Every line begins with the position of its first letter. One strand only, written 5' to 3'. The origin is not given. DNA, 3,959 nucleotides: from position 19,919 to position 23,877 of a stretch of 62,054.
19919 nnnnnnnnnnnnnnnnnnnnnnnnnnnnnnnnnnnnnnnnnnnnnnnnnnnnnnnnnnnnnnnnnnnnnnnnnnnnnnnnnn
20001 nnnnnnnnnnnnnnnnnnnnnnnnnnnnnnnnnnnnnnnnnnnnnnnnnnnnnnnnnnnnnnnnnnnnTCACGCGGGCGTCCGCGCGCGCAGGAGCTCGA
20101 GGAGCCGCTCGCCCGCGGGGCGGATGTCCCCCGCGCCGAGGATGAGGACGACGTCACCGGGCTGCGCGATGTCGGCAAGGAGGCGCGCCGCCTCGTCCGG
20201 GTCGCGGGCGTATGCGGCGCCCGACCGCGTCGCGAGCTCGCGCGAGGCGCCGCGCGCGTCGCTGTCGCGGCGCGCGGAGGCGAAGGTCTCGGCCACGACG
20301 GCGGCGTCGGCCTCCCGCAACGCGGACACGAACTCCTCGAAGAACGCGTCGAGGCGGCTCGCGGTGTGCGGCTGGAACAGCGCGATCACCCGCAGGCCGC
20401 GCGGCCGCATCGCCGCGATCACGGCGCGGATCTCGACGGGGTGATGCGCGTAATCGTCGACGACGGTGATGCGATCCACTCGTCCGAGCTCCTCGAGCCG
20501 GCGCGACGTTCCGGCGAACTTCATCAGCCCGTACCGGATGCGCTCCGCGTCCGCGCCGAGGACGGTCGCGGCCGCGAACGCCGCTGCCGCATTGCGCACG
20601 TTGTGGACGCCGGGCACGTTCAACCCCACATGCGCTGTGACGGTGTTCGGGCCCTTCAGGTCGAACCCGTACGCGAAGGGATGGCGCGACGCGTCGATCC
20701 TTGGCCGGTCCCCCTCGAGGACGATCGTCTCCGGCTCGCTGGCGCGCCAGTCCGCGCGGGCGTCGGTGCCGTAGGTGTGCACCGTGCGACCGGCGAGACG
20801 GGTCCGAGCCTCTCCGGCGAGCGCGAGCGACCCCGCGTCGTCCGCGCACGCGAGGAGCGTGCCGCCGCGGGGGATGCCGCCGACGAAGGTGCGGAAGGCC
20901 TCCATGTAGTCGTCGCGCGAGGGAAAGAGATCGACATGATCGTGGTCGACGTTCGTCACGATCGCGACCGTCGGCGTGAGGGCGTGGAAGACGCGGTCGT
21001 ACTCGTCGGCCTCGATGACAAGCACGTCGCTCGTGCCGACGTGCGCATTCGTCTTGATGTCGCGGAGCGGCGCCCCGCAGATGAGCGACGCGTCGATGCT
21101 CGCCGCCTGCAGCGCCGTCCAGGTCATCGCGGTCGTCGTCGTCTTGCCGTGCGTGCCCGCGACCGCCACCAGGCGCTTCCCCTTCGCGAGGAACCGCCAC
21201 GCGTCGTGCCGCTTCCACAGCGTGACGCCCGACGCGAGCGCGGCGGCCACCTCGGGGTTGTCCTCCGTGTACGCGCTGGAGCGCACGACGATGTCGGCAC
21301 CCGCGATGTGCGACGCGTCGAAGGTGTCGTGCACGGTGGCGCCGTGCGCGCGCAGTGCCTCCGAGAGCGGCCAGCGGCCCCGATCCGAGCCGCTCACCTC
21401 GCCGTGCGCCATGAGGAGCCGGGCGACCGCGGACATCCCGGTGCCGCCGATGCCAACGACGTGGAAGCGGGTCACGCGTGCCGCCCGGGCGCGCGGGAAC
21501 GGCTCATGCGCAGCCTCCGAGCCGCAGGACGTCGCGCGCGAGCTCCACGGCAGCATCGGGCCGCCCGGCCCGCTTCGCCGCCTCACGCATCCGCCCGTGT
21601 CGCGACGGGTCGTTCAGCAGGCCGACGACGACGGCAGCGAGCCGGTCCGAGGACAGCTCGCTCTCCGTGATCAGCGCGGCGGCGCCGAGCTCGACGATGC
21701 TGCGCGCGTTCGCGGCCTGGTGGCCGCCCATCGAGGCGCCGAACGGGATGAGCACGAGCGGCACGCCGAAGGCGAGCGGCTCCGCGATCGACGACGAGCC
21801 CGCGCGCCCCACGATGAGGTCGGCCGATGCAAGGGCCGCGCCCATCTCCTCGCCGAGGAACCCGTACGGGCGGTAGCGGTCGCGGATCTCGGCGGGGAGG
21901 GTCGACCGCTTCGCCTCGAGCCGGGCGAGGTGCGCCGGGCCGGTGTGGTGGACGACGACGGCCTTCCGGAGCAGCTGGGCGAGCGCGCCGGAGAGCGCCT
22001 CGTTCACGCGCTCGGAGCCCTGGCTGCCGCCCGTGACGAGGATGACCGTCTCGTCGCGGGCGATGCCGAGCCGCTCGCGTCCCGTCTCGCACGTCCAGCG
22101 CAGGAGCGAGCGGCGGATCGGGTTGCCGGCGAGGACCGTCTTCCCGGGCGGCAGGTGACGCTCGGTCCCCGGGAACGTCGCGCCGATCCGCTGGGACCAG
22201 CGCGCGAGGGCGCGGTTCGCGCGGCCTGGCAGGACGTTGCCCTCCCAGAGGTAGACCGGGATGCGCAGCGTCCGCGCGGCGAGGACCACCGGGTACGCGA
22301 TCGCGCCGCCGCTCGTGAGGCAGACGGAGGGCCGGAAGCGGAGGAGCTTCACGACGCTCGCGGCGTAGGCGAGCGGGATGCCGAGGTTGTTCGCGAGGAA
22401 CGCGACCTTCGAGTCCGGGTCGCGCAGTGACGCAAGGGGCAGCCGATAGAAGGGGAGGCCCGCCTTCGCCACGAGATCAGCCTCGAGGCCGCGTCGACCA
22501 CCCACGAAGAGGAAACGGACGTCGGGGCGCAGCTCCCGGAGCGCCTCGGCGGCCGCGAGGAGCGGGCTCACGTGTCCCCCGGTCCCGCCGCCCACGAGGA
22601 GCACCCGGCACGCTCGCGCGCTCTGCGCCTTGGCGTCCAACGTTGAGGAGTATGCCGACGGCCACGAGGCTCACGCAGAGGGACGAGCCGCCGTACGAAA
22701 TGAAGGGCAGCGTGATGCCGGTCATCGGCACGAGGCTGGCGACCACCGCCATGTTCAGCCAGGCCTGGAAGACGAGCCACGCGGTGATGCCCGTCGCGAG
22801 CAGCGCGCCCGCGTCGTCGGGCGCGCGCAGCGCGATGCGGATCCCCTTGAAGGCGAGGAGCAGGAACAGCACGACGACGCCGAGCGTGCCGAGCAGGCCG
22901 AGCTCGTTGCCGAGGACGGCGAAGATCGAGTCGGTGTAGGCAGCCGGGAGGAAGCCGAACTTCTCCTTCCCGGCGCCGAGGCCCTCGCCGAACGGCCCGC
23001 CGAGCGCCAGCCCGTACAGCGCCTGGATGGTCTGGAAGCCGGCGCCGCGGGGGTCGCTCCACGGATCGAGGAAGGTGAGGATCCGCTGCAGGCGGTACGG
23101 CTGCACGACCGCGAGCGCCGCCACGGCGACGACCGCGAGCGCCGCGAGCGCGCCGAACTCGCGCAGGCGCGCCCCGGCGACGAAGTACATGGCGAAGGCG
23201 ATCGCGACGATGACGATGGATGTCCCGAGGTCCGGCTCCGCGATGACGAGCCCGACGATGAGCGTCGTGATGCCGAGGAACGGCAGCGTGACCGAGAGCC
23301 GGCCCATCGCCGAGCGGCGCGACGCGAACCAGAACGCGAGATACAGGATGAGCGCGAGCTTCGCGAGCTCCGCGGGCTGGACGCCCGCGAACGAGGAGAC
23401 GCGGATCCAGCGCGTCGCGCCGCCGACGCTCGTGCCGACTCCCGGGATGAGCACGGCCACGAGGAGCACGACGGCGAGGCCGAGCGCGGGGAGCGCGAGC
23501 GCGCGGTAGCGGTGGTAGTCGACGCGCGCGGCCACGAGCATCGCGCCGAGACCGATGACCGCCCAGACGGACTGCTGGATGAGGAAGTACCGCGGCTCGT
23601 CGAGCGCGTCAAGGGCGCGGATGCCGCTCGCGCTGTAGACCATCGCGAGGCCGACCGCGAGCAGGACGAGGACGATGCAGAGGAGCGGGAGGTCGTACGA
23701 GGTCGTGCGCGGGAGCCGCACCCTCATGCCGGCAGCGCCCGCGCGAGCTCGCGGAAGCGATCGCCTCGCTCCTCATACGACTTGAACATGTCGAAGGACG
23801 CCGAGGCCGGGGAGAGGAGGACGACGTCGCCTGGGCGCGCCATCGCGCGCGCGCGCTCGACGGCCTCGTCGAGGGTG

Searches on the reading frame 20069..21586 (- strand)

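Call 101: search_protein_families(library=pfam, proteins=[window:20069-21586:-], max_evalue=0.00001)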
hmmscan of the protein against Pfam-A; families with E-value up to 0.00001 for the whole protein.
window:20069-21586:- (505 aa): 3 families
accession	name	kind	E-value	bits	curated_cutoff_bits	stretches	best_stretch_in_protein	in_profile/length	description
PF08245.18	Mur_ligase_M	-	4.7e-22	79.4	24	1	142-340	1-200/200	Mur ligase middle domain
PF02875.26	Mur_ligase_C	-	5.5e-19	69.7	28.4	1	362-486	1-127/127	Mur ligase, glutamate ligase domain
PF01225.30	Mur_ligase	-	2.3e-15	57.1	21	1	41-137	2-94/95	Mur ligase family, catalytic domain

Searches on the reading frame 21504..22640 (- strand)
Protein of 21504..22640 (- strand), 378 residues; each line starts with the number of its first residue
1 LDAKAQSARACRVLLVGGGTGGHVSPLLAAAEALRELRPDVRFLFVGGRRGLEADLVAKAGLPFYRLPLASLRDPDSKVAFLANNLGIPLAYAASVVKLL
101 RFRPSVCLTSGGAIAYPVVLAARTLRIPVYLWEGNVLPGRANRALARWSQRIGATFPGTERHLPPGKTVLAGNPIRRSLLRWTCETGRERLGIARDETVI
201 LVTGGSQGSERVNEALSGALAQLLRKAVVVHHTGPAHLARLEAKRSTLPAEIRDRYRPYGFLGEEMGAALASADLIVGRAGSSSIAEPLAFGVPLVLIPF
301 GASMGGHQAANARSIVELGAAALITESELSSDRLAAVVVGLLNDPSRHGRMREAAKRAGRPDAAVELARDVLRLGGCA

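Call 101: search_protein_families(library=pfam, proteins=[window:21504-22640:-], max_evalue=0.00001)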
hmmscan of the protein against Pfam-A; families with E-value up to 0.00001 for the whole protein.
window:21504-22640:- (378 aa): 4 families
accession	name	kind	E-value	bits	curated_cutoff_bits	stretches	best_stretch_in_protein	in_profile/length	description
PF04101.22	Glyco_tran_28_C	-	2.3e-31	109.5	22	1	199-366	1-165/166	Glycosyltransferase family 28 C-terminal domain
PF03033.26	Glyco_transf_28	-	1.7e-24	86.9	26.2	1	13-152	1-137/139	Glycosyltransferase family 28 N-terminal domain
PF06722.18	EryCIII-like_C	-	4e-08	33.8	31.7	1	247-362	24-134/145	Erythromycin biosynthesis protein CIII-like, C-terminal domain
PF00201.24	UDPGT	-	1.3e-06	27.9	19.5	1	277-346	345-410/499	UDP-glucoronosyl and UDP-glucosyl transferase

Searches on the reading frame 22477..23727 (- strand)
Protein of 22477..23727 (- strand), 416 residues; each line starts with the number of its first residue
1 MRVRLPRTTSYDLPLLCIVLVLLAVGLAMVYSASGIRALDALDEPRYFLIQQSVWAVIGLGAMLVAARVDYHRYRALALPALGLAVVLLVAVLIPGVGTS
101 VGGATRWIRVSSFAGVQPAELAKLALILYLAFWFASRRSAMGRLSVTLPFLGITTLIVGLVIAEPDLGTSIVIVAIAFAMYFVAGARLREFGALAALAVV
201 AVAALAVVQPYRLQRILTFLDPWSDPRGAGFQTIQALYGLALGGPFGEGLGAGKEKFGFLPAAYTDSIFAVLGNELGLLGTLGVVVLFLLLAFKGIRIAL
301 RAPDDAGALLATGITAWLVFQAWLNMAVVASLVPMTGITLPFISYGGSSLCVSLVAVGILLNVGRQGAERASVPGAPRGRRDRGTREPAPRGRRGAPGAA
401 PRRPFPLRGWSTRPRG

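Call 101: search_protein_families(library=pfam, proteins=[window:22477-23727:-], max_evalue=0.00001)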
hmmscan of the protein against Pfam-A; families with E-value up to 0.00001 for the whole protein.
window:22477-23727:- (416 aa): 1 family
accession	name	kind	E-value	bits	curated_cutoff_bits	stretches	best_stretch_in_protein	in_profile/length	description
PF01098.24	FTSW_RODA_SPOVE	-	1.9e-100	336.8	26.4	1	16-366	4-353/356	Cell cycle protein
